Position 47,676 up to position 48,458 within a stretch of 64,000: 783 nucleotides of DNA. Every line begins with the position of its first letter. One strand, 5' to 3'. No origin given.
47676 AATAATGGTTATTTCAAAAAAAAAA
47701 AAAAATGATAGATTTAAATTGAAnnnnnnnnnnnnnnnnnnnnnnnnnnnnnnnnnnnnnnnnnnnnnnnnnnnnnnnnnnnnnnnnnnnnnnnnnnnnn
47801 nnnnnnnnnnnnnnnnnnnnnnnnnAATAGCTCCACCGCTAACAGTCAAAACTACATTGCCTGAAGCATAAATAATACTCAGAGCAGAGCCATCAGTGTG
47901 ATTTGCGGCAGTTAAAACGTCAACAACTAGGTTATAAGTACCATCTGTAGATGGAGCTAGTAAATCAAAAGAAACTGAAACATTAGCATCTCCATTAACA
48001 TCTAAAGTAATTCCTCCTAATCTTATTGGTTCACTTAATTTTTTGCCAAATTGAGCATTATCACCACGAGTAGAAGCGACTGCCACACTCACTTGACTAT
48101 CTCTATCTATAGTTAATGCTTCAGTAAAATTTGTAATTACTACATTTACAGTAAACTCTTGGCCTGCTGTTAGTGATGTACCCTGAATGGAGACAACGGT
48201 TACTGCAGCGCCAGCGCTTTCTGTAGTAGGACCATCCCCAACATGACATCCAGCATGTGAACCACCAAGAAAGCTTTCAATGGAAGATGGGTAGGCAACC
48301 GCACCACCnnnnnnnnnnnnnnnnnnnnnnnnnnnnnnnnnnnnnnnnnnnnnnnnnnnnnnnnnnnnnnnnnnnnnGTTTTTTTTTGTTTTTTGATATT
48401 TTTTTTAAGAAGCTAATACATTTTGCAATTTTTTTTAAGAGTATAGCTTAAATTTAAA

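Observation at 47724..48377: Smallest member defines a new ~150-aa exported domain (AYPS..F-x-G-x-SH-x2-CH .. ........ .. FDLLAP..Y-x-L) with a PGF-CTERM-like anchor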

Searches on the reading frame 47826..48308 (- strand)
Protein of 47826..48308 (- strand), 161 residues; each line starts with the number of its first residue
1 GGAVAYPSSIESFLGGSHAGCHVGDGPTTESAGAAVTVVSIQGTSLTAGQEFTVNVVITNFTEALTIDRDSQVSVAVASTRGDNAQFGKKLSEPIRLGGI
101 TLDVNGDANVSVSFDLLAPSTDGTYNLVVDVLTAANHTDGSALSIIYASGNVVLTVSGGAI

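Call 18: predict_structure(alignment_id=A2)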
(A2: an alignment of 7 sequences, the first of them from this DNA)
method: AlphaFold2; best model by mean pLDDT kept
length: 157 residues; sequences in the alignment: 7
mean_pLDDT: 70.0   pTM: 0.68
mean pLDDT of the five models: 70.0, 68.4, 67.3, 63.8, 60.0
residues with pLDDT >= 90: 28; 70-90: 55; 50-70: 47; < 50: 27
segments of 3 or more residues with pLDDT < 50: 1-3, 11-30
pLDDT, mean of each block of 10 residues (from residue 1): 52 39 43 76 91 76 56 83 78 68 62 91 89 59 75 89
secondary structure, 60 per line:
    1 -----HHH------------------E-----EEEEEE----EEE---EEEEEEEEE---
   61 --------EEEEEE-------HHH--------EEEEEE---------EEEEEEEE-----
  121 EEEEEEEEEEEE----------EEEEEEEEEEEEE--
elements in order: E33-38 E43-45 E49-57 E69-74 E93-98 E108-115 E121-132 E143-155

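Call 19: search_protein_representatives(alignment_id=A2)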
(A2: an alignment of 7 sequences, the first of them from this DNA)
Query: 7 sequences, 157 profile positions. Proteins with E-value up to 0.001 (for the whole library): 184; up to 1e-10: 67; up to 1e-30: 3. The best 150 are listed.
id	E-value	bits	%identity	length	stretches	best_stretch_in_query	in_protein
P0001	3.2e-72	257.8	-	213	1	1-157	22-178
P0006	1.1e-43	165.1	-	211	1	1-155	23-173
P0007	5.9e-36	140.0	-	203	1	1-155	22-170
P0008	2.7e-25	105.4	-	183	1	2-154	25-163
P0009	4.7e-25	104.6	-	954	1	1-155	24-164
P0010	2.1e-23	99.2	-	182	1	2-155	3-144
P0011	6.9e-23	97.6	-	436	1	9-156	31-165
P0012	2.0e-22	96.0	-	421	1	1-154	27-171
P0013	3.8e-22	95.2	-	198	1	6-154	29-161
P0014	1.1e-21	93.6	-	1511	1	2-155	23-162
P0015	1.5e-21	93.2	-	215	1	1-155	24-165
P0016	5.8e-21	91.3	-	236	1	2-155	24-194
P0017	6.6e-21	91.1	-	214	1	5-155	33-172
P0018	8.2e-21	90.8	-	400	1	2-154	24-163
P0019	2.7e-20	89.1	-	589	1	7-155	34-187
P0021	2.4e-18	82.8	-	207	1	3-154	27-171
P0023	4.1e-18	82.1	-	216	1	3-156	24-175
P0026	3.6e-17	79.0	-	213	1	3-157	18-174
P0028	4.5e-17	78.7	-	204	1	4-155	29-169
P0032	1.0e-16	77.5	-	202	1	9-154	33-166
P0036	1.9e-16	76.6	-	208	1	3-155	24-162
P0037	2.1e-16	76.5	-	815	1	7-134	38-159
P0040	1.8e-15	73.5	-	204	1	8-154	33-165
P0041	2.8e-15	72.8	-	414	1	5-136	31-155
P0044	1.2e-14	70.8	-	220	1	8-153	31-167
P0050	1.6e-13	67.1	-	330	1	14-153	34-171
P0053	4.4e-13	65.7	-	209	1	6-157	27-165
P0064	1.8e-11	60.5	-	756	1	3-140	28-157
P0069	7.6e-11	58.4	-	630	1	13-134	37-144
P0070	8.0e-11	58.4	-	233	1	2-154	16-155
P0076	3.2e-10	56.4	-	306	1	12-153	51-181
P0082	1.1e-09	54.7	-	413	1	2-141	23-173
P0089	1.1e-08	51.4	-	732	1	7-154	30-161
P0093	8.6e-08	48.5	-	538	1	17-156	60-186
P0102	5.9e-07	45.8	-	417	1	16-155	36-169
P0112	1.9e-06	44.1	-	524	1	12-155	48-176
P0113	2.0e-06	44.1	-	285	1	45-144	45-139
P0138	3.3e-05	40.1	-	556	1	16-155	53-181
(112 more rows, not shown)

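Call 23: fold_search(model_id=the predicted structure, library=pdb)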
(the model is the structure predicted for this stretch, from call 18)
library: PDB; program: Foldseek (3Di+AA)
matches with E <= 10: 1660; with E <= 0.001: 13
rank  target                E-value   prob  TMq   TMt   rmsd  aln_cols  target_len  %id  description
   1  3frp_G                3.5e-05  1.00  0.46  0.36   4.4       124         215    9  Crystal Structure of Cobra Venom Factor, a Co-factor for C3- and C5 convertase CVFBb (released 2009-04-28)
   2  3hrz_B                1.7e-04  1.00  0.43  0.32   5.1       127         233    9  Cobra Venom Factor (CVF) in complex with human factor B (released 2009-07-07)
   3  2qki_E                2.3e-04  1.00  0.47  0.41   4.3       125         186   12  Human C3c in complex with the inhibitor compstatin (released 2007-08-14)
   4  3l3o_B                2.5e-04  1.00  0.49  0.43   4.1       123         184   14  Staphylococcal Complement Inhibitor (SCIN) in complex with Human Complement Component C3c (released 2010-08-04)
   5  3idu_B                3.1e-04  1.00  0.43  0.58   5.6       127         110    9  Crystal Structure of the CARDB domain of the PF1109 protein in complex with di-metal ions from Pyrococcus furiosus, No (released 2009-08-04)
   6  2a74_E                3.5e-04  1.00  0.48  0.42   4.1       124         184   12  Human Complement Component C3c (released 2005-09-27)
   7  3idu_A                3.5e-04  1.00  0.43  0.55   5.8       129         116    9  Crystal Structure of the CARDB domain of the PF1109 protein in complex with di-metal ions from Pyrococcus furiosus, No (released 2009-08-04)
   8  8eok_H                5.1e-04  1.00  0.49  0.10   4.2       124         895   14  Structure of the C3bB proconvertase in complex with lufaxin and factor Xa (released 2023-08-30)
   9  8uh2_H                5.4e-04  1.00  0.50  0.10   4.0       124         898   13  Complex of C3b with the inhibitor albicin (released 2024-05-08)
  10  3im2                  6.1e-04  1.00  0.44  0.24   5.3       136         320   12  Structure of the C-terminal Sec63 unit of yeast Brr2, P41212 Form (released 2009-08-25)
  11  8uh2_B                7.5e-04  1.00  0.50  0.10   4.1       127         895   12  Complex of C3b with the inhibitor albicin (released 2024-05-08)
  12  2a74_B                8.0e-04  1.00  0.48  0.42   3.8       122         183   12  Human Complement Component C3c (released 2005-09-27)
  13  5fo9_B                9.9e-04  1.00  0.48  0.10   4.1       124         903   12  Crystal Structure of Human Complement C3b in Complex with CR1 (CCP15- 17) (released 2016-04-06)
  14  5fob_B                1.0e-03  1.00  0.48  0.10   4.2       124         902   12  Crystal Structure of Human Complement C3b in complex with Smallpox Inhibitor of Complement (SPICE) (released 2016-04-06)
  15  4ole_A                1.0e-03  1.00  0.36  0.43   7.3       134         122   13  Crystal structure of a neighbor of BRCA1 gene 1 (NBR1) from Homo sapiens at 2.52 A resolution (released 2014-02-19)
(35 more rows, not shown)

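Call 32: find_homologous_proteins(query=A3, max_evalue=0.00001)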
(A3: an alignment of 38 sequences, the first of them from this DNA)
Query A3 (38 sequences) (161 aa, profile of the alignment): 16 proteins with E <= 0.00001 among 3994 candidates.
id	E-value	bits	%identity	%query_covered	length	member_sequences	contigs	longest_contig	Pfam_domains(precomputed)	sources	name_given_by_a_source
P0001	2.8e-33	132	100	100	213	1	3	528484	-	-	-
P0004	5.8e-33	131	72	99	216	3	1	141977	-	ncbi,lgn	ncbi:MAG: hypothetical protein ACFFBH_01990 [Promethearchaeota archaeon]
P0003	1.2e-30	124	70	100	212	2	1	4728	-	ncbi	ncbi:MAG: hypothetical protein ACFFC1_08750 [Promethearchaeota archaeon]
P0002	1.5e-29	120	73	100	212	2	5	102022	-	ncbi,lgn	ncbi:MAG: hypothetical protein ACFFBZ_00260 [Promethearchaeota archaeon]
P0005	3.0e-28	116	66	100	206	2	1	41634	-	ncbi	ncbi:MAG: hypothetical protein ACFE85_06380, partial [Candidatus Hodarchaeota archaeon]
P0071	2.7e-17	81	39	11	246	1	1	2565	-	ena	-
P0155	2.7e-16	77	37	17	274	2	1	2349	-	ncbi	ncbi:hypothetical protein LCGC14_1942620, partial [marine sediment metagenome]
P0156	1.6e-13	68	-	-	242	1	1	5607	-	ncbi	ncbi:MAG: hypothetical protein ACTSPU_05685, partial [Promethearchaeota archaeon]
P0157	4.6e-13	67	-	-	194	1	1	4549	-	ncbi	ncbi:MAG: hypothetical protein ACW98D_17545, partial [Promethearchaeota archaeon]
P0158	4.0e-11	61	28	11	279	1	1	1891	-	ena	-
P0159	1.7e-10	59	24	70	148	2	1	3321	-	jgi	-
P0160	3.4e-10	58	34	17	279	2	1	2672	-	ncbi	ncbi:MAG: hypothetical protein ACFFKA_20505 [Candidatus Thorarchaeota archaeon]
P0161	1.3e-7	49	42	16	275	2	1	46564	-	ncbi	ncbi:MAG: hypothetical protein ACFE9S_04095 [Candidatus Hermodarchaeota archaeon]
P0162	2.7e-7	48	43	13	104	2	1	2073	-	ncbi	ncbi:MAG: hypothetical protein ACW972_12825, partial [Promethearchaeota archaeon]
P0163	4.1e-7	48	39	19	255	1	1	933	-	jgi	-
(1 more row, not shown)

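Call 34: find_encoding_contigs(protein=P0028, flank=10000, max_places=2)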
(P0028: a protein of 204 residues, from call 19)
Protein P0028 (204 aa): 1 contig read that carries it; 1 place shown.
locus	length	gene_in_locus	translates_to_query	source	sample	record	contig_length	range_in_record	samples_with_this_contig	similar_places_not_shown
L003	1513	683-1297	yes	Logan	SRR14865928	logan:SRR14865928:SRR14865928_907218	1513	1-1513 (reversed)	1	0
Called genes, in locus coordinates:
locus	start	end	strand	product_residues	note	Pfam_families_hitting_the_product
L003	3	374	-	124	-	?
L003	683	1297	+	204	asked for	-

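Call 35: find_encoding_contigs(protein=P0161, flank=10000, max_places=2)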
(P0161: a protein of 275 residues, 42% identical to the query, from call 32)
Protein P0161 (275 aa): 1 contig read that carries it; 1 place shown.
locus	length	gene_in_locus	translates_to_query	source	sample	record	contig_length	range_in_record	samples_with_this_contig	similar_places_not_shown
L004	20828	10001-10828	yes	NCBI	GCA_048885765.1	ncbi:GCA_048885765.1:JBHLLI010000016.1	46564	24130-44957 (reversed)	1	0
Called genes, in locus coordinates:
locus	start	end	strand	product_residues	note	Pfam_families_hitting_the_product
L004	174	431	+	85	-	PF01047:MarR (weak), PF12802:MarR_2 (weak)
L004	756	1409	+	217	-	-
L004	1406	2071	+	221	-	-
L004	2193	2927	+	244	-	PF01578:Cytochrom_C_asm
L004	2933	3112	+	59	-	-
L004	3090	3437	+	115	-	PF03100:CcmE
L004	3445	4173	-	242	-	PF03379:CcmB, PF12730:ABC2_membrane_4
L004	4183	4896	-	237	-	PF00005:ABC_tran, PF13304:AAA_21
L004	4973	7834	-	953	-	PF17957:Big_7 (faint)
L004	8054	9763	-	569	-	PF01578:Cytochrom_C_asm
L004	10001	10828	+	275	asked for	-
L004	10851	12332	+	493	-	PF01565:FAD_binding_4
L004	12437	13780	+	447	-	PF13237:Fer4_10 (faint), PF00037:Fer4 (faint), PF13183:Fer4_8, PF13534:Fer4_17, PF02754:CCG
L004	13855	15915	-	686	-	-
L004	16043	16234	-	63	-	-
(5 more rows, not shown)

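Call 36: list_cluster_members(proteins=[P0040, P0113, P0093, P0089, P0112, P0069, P0070, P0076, P0102, P0138])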
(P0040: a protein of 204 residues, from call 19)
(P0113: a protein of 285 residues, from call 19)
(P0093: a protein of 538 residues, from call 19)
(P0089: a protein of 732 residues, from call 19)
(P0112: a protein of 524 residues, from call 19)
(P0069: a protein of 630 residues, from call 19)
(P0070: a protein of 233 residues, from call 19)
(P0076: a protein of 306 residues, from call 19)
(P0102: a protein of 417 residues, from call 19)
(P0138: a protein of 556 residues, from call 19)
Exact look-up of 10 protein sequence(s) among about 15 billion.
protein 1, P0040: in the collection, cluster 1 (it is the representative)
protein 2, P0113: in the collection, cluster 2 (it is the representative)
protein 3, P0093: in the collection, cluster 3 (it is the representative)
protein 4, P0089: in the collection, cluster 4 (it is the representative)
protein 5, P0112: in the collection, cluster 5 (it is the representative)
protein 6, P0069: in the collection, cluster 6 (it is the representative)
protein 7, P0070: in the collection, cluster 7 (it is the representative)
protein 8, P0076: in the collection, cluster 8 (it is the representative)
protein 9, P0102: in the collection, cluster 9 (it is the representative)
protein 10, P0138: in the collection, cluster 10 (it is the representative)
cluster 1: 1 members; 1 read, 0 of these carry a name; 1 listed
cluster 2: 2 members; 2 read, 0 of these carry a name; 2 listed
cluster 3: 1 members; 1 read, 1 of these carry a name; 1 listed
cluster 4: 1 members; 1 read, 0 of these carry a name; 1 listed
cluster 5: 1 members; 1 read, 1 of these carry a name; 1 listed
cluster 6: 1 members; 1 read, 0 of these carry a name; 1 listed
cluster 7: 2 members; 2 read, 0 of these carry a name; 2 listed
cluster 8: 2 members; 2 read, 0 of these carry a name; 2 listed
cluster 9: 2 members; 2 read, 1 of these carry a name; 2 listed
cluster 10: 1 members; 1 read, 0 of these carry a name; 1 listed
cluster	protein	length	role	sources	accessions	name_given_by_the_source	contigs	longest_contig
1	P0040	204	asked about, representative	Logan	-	-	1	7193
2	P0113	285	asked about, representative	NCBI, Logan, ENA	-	-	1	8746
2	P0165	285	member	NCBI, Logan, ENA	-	-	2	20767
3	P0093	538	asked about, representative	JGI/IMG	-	hypothetical protein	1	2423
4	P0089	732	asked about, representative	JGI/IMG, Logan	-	-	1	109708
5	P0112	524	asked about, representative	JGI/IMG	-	hypothetical protein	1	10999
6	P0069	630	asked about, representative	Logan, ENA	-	-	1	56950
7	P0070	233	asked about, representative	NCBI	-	-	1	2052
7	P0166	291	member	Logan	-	-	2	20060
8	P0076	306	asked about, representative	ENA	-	-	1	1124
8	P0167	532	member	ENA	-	-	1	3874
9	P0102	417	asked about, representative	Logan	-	-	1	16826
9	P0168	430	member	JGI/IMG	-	hypothetical protein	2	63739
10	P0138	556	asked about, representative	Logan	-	-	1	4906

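Call 37: find_encoding_contigs(protein=P0089, flank=10000, max_places=1)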
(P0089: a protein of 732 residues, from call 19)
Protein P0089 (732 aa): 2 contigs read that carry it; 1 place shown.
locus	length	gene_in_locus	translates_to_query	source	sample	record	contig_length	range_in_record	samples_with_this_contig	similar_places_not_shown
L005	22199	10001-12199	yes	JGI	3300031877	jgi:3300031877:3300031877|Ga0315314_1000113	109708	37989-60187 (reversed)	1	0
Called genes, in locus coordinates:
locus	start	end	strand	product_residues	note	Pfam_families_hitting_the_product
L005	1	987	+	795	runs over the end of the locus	PF00890:FAD_binding_2 (weak), PF01266:DAO (weak), PF07992:Pyr_redox_2 (weak), PF12831:FAD_oxidored (weak), PF13450:NAD_binding_8 (weak), PF00037:Fer4 (weak), PF12838:Fer4_7 (weak), PF02662:FlpD, +6 more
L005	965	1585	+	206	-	PF13183:Fer4_8, PF13187:Fer4_9, PF13534:Fer4_17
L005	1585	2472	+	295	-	PF02754:CCG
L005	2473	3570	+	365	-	PF04422:FrhB_FdhB_N, PF04432:FrhB_FdhB_C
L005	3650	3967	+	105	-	-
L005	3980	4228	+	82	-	PF01037:AsnC_trans_reg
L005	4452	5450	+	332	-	PF00348:polyprenyl_synt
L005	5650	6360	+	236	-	PF01978:TrmB (weak), PF01022:HTH_5, PF12840:HTH_20, PF13412:HTH_24 (weak), PF25212:HVO_A0114 (weak), PF08461:WHD_RNase_R (faint)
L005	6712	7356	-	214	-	-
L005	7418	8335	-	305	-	PF18981:InlK_D3 (faint), PF01835:MG2 (faint), PF22352:K319L-like_PKD (faint), PF00801:PKD, PF18911:PKD_4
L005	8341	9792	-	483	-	PF14522:Cytochrome_C7 (faint), PF14537:Cytochrom_c3_2 (faint), PF13435:Cytochrome_C554, PF22113:Mtrc-MtrF_II-IV_dom (faint), PF09699:Paired_CXXCH_1 (weak), PF02335:Cytochrom_C552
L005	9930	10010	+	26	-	-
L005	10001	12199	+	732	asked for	PF03663:Glyco_hydro_76 (faint), PF07944:Beta-AFase-like_GH127_cat (faint), PF06662:C5-epim_C (faint), PF07470:Glyco_hydro_88 (faint), PF05147:LANC_like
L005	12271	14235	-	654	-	PF01578:Cytochrom_C_asm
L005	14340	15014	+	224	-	PF01578:Cytochrom_C_asm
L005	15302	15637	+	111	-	PF03100:CcmE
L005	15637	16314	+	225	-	PF00005:ABC_tran, PF13304:AAA_21 (faint)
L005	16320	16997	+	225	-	PF03379:CcmB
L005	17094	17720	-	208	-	-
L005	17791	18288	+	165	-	-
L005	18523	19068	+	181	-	-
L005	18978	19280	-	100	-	-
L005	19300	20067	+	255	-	PF01040:UbiA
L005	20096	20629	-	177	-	-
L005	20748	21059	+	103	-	-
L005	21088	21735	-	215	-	PF02568:ThiI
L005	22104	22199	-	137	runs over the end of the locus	PF08915:tRNA-Thr_ED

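Call 38: find_encoding_contigs(protein=P0069, flank=10000, max_places=1)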
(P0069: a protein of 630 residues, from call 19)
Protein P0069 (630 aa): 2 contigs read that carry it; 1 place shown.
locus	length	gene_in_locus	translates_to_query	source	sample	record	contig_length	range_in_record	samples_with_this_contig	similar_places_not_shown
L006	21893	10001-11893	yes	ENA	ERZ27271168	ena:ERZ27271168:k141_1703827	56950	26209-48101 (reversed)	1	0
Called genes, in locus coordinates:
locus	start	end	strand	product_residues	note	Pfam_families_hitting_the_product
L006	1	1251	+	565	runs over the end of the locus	-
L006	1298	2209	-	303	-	PF01913:FTR, PF02741:FTR_C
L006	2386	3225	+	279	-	PF01993:MTD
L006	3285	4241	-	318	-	PF00025:Arf, PF00071:Ras (weak), PF04670:Gtr1_RagA, PF08477:Roc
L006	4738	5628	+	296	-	-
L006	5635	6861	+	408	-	PF12838:Fer4_7 (weak), PF13183:Fer4_8, PF13187:Fer4_9 (weak), PF13237:Fer4_10 (weak), PF13534:Fer4_17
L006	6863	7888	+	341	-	PF02754:CCG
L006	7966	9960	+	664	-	-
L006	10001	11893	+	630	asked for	-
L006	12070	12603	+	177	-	PF00156:Pribosyltran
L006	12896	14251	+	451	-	PF17874:TPR_MalT (weak)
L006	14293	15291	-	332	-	PF00294:PfkB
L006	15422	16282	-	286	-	PF01048:PNP_UDP_1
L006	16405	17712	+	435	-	PF00753:Lactamase_B, PF23023:Anti-Pycsar_Apyc1, PF10996:Beta-Casp, PF07521:RMMBL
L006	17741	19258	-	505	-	PF01368:DHH (faint), PF21763:DHH_CID, PF02272:DHHA1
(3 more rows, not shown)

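Call 39: find_encoding_contigs(protein=P0165, flank=10000, max_places=1)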
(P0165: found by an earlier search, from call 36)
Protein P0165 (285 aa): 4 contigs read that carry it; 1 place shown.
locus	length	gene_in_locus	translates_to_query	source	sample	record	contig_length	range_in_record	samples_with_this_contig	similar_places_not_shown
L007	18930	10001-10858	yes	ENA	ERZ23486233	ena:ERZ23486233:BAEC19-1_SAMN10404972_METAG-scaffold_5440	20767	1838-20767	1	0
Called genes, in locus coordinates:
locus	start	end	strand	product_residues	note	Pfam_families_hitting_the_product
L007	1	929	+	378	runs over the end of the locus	PF22451:NirdL-like_HTH, PF17805:AsnC_trans_reg2, PF13241:NAD_binding_7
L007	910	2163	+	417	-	PF05201:GlutR_N, PF01488:Shikimate_DH, PF00745:GlutR_dimer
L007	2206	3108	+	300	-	PF01379:Porphobil_deam, PF03900:Porphobil_deamC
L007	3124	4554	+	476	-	PF00590:TP_methylase, PF02602:HEM4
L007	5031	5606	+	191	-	-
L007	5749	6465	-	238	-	PF01061:ABC2_membrane (weak), PF03379:CcmB, PF12730:ABC2_membrane_4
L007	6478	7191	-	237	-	PF00005:ABC_tran, PF13304:AAA_21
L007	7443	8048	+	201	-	-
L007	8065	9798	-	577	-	PF01578:Cytochrom_C_asm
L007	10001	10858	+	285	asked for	-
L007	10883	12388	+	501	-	PF01565:FAD_binding_4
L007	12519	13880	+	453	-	PF13183:Fer4_8, PF12838:Fer4_7 (weak), PF13534:Fer4_17, PF02754:CCG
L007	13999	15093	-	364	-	PF01924:HypD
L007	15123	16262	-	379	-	PF00586:AIRS, PF02769:AIRS_C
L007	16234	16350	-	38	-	-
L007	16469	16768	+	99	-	PF01909:NTP_transf_2, PF18765:Polbeta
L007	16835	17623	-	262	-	PF01261:AP_endonuc_2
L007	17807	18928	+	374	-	?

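Call 40: find_encoding_contigs(protein=P0168, flank=10000, max_places=1)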
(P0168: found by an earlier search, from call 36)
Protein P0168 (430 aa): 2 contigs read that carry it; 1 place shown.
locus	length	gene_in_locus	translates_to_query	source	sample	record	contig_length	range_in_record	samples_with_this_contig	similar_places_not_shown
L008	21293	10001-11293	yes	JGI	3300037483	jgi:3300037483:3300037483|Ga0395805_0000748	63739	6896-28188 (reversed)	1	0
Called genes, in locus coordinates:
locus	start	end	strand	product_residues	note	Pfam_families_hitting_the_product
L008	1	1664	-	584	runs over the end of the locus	PF01978:TrmB, PF00025:Arf, PF00071:Ras, PF08477:Roc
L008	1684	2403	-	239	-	PF01292:Ni_hydr_CYTB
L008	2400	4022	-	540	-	-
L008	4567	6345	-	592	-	-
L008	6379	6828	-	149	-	PF04677:CwfJ_C_1 (weak), PF11969:DcpS_C, PF01230:HIT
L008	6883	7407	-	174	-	-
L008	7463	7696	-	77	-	PF01455:HupF_HypC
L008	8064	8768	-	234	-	-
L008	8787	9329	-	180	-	PF00578:AhpC-TSA, PF08534:Redoxin, PF02630:SCO1-SenC, PF00085:Thioredoxin (weak), PF13098:Thioredoxin_2 (weak), PF13905:Thioredoxin_8 (weak)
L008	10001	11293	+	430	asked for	-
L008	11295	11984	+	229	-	-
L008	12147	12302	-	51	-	-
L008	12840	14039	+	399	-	PF03351:DOMON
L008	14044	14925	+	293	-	PF12838:Fer4_7 (faint), PF00037:Fer4 (faint), PF12837:Fer4_6 (faint), PF13247:Fer4_11, PF13187:Fer4_9 (weak), PF13237:Fer4_10 (weak), PF13247:Fer4_11 (weak)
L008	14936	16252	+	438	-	PF03916:NrfD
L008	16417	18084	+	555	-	PF05147:LANC_like, PF07470:Glyco_hydro_88 (faint), PF07944:Beta-AFase-like_GH127_cat (faint), PF05147:LANC_like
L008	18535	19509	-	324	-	PF09459:EB_dh (weak)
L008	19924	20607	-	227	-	-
